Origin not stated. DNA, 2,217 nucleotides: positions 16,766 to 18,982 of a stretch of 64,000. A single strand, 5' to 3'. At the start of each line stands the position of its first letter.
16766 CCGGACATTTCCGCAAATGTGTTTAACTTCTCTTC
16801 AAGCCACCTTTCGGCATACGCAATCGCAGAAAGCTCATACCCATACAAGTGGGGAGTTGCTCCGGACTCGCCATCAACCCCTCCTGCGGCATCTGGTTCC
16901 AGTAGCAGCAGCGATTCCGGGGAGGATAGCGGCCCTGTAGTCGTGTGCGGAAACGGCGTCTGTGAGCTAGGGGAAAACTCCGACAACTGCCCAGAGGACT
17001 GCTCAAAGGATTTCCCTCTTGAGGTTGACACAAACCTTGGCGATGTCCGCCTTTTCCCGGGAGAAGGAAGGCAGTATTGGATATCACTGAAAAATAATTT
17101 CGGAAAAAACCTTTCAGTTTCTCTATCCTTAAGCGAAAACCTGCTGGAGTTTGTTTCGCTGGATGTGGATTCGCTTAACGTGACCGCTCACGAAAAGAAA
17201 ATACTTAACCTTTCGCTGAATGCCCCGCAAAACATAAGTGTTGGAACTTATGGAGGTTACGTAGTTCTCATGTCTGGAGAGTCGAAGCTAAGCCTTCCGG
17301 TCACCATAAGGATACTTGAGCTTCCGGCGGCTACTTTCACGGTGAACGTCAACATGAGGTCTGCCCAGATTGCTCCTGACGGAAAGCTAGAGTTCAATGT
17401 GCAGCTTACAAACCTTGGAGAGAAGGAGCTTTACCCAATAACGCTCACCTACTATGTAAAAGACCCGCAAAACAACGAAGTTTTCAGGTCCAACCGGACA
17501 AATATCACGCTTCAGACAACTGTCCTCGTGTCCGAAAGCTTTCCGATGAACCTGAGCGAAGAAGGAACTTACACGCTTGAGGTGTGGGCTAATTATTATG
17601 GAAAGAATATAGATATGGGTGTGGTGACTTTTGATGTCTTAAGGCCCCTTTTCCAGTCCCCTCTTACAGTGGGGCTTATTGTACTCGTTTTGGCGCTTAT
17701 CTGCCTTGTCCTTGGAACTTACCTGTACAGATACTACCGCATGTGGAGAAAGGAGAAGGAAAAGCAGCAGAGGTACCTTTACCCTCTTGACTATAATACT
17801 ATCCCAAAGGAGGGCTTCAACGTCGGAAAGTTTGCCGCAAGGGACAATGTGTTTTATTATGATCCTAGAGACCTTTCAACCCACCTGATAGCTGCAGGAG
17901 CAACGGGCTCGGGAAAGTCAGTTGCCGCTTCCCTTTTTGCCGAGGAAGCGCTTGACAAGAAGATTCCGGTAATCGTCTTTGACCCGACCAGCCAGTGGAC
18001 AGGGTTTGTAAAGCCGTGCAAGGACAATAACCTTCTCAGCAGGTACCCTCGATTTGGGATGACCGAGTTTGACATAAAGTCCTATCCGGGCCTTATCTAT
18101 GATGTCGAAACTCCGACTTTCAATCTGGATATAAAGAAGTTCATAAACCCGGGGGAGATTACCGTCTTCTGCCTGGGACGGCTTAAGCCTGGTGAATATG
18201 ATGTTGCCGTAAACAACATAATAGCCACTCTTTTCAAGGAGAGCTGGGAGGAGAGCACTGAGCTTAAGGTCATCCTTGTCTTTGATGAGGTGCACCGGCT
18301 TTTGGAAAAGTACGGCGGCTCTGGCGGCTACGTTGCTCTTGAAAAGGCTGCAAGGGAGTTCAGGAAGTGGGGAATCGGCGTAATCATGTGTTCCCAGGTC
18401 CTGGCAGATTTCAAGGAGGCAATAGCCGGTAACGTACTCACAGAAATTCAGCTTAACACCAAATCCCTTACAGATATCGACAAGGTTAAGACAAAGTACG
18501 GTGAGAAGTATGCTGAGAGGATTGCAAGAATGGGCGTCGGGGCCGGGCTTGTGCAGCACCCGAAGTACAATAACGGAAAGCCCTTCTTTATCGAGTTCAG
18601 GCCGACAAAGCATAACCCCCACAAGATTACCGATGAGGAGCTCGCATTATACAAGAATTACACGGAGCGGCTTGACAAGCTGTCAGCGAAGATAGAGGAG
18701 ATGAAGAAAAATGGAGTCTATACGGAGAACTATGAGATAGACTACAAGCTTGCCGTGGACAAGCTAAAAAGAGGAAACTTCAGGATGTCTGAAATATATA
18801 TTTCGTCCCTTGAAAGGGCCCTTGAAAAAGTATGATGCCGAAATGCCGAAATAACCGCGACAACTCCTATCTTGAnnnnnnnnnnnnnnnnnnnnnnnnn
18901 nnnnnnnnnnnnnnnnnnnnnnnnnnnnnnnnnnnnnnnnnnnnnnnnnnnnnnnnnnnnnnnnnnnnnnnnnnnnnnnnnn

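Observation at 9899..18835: Giant ectodomain fused through one TM helix to a cytoplasmic HerA/FtsK-superfamily (DUF87-like) ATPase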

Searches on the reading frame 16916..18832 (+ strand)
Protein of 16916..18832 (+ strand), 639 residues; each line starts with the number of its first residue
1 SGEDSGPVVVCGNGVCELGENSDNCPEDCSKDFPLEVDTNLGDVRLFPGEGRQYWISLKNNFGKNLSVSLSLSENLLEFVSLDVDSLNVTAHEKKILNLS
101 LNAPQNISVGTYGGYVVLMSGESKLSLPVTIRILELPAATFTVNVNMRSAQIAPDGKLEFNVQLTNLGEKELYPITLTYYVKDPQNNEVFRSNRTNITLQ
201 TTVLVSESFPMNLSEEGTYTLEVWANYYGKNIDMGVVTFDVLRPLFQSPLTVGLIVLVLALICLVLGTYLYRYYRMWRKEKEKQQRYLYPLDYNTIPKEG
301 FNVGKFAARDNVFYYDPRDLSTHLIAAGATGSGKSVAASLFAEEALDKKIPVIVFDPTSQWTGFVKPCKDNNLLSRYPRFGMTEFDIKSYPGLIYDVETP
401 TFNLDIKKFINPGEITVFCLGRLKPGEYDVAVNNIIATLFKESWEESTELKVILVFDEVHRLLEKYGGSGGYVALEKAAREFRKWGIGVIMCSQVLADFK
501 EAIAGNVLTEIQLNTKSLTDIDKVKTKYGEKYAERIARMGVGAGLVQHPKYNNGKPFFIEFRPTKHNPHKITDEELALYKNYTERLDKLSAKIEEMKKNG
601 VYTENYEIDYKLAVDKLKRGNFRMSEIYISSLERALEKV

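Call 69: predict_structure(alignment_id=A3)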
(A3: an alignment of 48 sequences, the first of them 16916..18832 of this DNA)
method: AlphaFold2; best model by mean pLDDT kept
length: 639 residues; sequences in the alignment: 48
mean_pLDDT: 89.6   pTM: 0.65
mean pLDDT of the five models: 89.6, 89.2, 88.9, 88.9, 88.4
residues with pLDDT >= 90: 424; 70-90: 184; 50-70: 25; < 50: 6
segments of 3 or more residues with pLDDT < 50: 1-5
pLDDT, mean of each block of 10 residues (from residue 1): 56 76 73 83 85 93 92 94 94 93 91 94 91 73 91 92 85 91 90 92 92 89 90 91 76 89 96 93 77 91 93 95 92 94 98 96 97 96 97 94 91 97 89 93 93 94 65 87 94 79 77 89 89 88 93 94 97 95 96 96 95 96 96 92
secondary structure, 60 per line:
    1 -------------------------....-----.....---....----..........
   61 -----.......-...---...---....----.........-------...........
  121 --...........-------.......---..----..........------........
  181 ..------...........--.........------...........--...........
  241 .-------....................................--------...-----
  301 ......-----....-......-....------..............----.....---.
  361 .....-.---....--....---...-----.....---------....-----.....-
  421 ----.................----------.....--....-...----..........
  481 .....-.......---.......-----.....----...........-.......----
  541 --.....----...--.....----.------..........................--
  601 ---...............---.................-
elements in order: H26-29 E35-39 E43-46 E51-60 E66-72 E80-82 E86-89 E94-102 E110-120 E123-133 E141-147 E157-166 E173-182 E189-199 E202-210 E217-227 E230-241 H249-284 E301-306 E312-315 H317-322 E324-327 H334-347 E352-356 H360-365 H371-374 H377-380 E392-396 H406-409 E415-419 H425-441 E452-456 H459-462 H471-485 E487-493 H497-503 E509-513 H518-528 H530-536 E543-547 E557-561 H573-598 H604-618 H622-638

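Call 75: search_protein_families(library=pfam, proteins=[window:16916-18832:+], max_evalue=1)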
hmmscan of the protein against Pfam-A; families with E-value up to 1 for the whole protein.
window:16916-18832:+ (639 aa): 14 families
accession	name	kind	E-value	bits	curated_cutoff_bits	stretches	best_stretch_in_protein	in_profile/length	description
PF05872.18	HerA_C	-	1.1e-09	37.9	22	2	322-398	22-99/502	Helicase HerA-like C-terminal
PF01935.23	DUF87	-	3e-08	34.5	23.2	1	303-359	3-62/220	Helicase HerA, central domain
PF00270.35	DEAD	-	4.3e-05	23.8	26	1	323-359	16-55/167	DEAD/DEAH box helicase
PF10412.15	TrwB_AAD_bind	-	0.00012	21.6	20.5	2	321-362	15-56/387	Type IV secretion-system coupling protein DNA-binding domain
PF01580.24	FtsK_SpoIIIE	-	0.0012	18.7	24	1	305-337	24-55/221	FtsK/SpoIIIE family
PF04851.21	ResIII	-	0.01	16.2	22.5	1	322-465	24-140/164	Type III restriction enzyme, res subunit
PF07705.17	CARDB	-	0.032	14.9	22.7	1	141-226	4-84/101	CARDB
PF15957.10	Comm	-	0.032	14.9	27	1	253-285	15-47/110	Commissureless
PF12846.13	AAA_10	-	0.046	13.2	27.5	0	321-366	21-66/362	AAA-like domain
PF14316.11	DUF4381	-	0.057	14.2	27.2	1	248-291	15-58/145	Domain of unknown function (DUF4381)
PF13401.12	AAA_22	-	0.072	13.9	27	0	323-359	7-43/130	AAA domain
PF13473.12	Cupredoxin_1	-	0.08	13.4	27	1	403-430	63-90/104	Cupredoxin-like domain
PF14524.12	Wzt_C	-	0.088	13.2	30.4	1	167-241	41-129/143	Wzt C-terminal domain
PF24312.1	Ig-like_POM152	-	0.24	12.2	27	0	137-222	2-72/89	Nucleoporin POM152, Ig-like domain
